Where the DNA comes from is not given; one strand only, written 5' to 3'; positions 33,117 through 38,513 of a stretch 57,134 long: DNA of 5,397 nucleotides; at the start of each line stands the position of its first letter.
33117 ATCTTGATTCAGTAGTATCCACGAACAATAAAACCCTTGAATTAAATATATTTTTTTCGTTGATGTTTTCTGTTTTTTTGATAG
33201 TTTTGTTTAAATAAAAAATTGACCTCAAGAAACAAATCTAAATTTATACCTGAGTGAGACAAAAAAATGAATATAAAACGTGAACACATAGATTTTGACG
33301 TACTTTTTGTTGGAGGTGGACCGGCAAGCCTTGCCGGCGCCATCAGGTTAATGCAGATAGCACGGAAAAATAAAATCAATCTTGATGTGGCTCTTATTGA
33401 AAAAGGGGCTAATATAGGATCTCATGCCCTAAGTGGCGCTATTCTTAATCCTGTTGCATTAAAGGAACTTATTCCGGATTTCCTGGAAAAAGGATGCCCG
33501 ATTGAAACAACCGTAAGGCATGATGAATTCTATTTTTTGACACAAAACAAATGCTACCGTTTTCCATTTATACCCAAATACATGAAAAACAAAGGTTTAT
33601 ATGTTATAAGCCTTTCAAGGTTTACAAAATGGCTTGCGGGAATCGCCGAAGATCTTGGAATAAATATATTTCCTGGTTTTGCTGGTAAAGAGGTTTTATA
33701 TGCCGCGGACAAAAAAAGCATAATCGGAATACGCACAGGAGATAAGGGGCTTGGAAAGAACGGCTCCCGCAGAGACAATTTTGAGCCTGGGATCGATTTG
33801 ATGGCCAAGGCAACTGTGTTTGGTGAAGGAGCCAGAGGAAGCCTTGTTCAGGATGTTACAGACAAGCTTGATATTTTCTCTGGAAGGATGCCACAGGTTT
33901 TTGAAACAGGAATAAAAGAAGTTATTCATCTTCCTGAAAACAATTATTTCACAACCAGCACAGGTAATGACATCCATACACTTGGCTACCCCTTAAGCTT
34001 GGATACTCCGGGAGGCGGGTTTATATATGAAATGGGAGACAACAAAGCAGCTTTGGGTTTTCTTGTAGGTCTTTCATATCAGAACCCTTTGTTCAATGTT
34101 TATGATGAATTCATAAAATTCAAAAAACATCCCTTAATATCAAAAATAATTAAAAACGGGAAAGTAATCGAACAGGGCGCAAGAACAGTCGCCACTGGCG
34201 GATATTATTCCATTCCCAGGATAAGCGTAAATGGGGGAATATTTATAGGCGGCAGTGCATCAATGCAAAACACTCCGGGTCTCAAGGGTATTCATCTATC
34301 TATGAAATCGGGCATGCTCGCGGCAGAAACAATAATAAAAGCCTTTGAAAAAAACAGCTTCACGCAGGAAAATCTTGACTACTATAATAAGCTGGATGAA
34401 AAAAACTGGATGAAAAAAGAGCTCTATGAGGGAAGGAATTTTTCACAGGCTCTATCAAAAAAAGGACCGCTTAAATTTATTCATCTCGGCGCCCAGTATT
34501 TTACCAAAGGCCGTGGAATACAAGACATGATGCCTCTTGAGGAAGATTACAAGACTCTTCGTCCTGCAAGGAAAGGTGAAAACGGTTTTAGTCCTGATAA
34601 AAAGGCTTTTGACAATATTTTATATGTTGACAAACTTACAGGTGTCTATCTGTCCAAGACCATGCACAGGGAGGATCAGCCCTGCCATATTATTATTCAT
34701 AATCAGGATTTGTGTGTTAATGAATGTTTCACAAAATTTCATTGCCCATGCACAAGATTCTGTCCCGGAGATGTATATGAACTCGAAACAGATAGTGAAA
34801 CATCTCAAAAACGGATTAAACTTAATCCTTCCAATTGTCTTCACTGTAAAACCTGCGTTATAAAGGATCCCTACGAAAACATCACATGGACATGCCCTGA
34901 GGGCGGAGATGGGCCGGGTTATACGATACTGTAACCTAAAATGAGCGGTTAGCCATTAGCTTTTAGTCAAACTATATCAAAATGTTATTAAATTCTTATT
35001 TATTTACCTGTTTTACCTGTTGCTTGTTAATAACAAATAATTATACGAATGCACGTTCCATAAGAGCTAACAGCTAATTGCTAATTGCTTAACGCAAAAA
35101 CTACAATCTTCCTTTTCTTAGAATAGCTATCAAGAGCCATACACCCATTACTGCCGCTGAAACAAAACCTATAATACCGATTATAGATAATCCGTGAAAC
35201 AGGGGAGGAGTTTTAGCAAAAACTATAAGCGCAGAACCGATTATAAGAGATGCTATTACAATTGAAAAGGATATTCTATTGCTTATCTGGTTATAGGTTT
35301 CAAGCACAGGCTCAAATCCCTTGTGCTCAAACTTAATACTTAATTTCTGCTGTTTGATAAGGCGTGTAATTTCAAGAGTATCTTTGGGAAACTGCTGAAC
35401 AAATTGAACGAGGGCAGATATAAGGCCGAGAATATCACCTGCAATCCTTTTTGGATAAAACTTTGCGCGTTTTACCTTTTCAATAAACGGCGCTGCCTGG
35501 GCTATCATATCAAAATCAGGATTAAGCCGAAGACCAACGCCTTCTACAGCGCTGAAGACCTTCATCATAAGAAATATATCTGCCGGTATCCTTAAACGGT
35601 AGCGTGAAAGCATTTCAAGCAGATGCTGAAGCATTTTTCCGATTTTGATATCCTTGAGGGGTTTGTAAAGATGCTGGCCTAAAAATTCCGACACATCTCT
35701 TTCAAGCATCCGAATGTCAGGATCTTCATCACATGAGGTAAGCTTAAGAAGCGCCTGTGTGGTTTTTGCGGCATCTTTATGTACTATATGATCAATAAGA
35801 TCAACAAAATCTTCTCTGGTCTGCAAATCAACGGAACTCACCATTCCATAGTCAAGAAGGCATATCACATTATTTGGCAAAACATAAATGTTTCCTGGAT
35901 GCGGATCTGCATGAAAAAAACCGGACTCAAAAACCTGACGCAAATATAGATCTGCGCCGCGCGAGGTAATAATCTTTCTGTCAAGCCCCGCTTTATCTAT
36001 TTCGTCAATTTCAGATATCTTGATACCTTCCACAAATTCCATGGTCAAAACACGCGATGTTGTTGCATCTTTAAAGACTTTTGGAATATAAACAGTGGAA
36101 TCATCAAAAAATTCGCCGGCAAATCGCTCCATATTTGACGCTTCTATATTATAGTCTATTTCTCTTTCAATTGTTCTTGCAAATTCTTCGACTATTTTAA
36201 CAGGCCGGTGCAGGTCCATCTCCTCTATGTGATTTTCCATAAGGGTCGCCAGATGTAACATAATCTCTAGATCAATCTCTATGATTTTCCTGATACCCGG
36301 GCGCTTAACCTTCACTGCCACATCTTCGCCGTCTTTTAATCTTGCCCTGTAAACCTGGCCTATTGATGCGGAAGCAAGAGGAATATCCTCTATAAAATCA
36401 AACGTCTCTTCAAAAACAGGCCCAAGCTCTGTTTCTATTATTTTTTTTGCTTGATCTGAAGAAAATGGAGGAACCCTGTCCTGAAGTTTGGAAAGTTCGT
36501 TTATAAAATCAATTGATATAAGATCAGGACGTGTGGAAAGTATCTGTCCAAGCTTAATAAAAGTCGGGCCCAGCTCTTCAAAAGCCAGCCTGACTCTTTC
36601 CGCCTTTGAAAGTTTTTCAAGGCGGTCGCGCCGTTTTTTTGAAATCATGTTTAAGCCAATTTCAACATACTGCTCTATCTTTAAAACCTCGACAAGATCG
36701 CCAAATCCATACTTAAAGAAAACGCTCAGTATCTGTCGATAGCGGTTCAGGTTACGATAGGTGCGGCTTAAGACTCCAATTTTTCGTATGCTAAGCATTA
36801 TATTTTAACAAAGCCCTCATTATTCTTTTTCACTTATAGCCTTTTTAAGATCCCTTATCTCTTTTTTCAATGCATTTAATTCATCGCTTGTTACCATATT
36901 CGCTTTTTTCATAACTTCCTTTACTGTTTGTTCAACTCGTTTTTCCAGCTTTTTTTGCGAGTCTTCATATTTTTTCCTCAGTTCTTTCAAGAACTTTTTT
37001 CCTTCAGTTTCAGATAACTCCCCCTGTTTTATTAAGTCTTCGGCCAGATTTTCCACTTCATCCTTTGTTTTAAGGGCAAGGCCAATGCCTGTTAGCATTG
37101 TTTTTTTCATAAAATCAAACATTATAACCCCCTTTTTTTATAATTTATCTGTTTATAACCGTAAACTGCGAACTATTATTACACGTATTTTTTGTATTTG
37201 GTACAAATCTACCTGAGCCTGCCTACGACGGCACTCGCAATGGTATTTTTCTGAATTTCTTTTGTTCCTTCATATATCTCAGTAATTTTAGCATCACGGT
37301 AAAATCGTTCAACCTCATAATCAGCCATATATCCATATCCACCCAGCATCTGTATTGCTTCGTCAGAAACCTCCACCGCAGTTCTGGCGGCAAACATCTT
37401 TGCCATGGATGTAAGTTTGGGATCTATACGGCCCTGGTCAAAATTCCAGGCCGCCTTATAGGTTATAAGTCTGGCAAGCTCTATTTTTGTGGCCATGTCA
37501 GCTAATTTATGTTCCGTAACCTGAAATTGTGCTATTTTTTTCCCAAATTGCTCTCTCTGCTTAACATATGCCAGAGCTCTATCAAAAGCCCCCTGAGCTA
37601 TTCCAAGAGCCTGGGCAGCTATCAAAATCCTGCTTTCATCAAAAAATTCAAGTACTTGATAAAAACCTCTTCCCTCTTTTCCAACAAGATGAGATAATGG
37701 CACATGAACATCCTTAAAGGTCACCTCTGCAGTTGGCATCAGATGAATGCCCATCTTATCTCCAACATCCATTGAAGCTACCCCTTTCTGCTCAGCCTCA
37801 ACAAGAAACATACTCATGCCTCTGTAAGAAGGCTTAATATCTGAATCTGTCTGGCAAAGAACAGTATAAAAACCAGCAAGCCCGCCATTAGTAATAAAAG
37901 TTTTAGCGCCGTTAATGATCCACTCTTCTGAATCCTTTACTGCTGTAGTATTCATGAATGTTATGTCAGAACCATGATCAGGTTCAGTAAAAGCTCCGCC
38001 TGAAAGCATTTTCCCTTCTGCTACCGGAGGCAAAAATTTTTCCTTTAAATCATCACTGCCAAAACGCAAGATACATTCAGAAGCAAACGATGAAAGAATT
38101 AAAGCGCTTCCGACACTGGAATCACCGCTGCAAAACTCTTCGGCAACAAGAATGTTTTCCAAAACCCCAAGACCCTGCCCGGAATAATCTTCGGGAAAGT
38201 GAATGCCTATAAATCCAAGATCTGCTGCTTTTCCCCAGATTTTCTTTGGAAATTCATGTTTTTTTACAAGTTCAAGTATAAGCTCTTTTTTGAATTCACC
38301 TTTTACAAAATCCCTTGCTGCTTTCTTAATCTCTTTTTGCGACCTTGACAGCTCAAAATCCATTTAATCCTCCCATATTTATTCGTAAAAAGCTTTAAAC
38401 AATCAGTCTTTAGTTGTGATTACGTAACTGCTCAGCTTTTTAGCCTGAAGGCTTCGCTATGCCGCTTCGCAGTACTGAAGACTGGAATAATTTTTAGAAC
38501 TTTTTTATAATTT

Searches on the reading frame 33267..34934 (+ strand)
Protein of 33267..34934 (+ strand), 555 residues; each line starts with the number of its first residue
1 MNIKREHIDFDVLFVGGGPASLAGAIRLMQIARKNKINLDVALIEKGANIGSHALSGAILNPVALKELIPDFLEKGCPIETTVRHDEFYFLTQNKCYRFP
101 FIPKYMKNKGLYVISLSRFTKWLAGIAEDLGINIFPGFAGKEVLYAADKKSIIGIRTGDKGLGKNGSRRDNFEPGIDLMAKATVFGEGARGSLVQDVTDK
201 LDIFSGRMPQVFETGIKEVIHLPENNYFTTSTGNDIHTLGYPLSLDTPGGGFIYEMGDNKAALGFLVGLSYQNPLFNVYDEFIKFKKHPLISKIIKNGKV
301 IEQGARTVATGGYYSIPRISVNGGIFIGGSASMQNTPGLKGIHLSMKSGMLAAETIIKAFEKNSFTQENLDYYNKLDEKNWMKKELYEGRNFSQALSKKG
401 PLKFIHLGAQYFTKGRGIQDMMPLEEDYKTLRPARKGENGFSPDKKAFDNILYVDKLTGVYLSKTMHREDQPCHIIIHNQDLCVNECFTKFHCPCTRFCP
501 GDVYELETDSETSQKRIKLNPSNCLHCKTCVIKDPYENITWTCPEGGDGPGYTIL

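Call 3: search_protein_families(library=pfam, proteins=[window:33267-34934:+], max_evalue=0.01)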
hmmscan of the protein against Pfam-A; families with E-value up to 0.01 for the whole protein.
window:33267-34934:+ (555 aa): 4 families
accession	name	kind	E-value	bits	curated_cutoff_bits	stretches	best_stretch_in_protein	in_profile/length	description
PF05187.19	Fer4_ETF_QO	-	3.3e-36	124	24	1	452-553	3-104/104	Electron transfer flavoprotein-ubiquinone oxidoreductase, 4Fe-4S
PF21162.3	ETFQO_UQ-bd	-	1.6e-24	86.7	27.7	1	212-308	1-96/96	ETF-QO, ubiquinone-binding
PF13450.12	NAD_binding_8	-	0.0013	19.4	21.9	0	15-57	2-38/68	NAD(P)-binding Rossmann-like domain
PF12838.12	Fer4_7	-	0.0067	17.3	27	0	495-531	8-45/52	4Fe-4S dicluster domain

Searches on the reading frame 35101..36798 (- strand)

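Call 46: search_protein_families(library=pfam, proteins=[window:35101-36798:-], max_evalue=0.001)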
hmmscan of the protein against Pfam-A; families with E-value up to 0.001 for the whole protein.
window:35101-36798:- (565 aa): 1 family
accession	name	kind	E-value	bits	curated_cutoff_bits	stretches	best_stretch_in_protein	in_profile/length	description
PF03109.22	ABC1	-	1.4e-82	276.9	22.9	1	104-348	1-242/244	ABC1 atypical kinase-like domain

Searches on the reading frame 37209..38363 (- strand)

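Call 63: search_protein_families(library=pfam, proteins=[window:37209-38363:-], max_evalue=0.0001)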
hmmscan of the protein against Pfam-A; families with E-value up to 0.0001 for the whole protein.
window:37209-38363:- (384 aa): 5 families
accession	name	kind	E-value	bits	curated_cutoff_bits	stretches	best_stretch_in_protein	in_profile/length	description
PF00441.29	Acyl-CoA_dh_1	-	1e-56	191.7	22.4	1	231-379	1-149/150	Acyl-CoA dehydrogenase, C-terminal domain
PF02771.21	Acyl-CoA_dh_N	-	2.4e-28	99.2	22.9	1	8-118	3-113/113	Acyl-CoA dehydrogenase, N-terminal domain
PF08028.16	Acyl-CoA_dh_2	-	2.5e-25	89.7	22.7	1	246-368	1-133/134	Acyl-CoA dehydrogenase, C-terminal domain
PF02770.24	Acyl-CoA_dh_M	-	7.9e-25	87.3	33.3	1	124-219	3-97/97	Acyl-CoA dehydrogenase, middle domain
PF22924.1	ACOX_C_alpha1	-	1.5e-05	25.3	27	0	307-370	96-159/169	Acyl-CoA oxidase, C-alpha1 domain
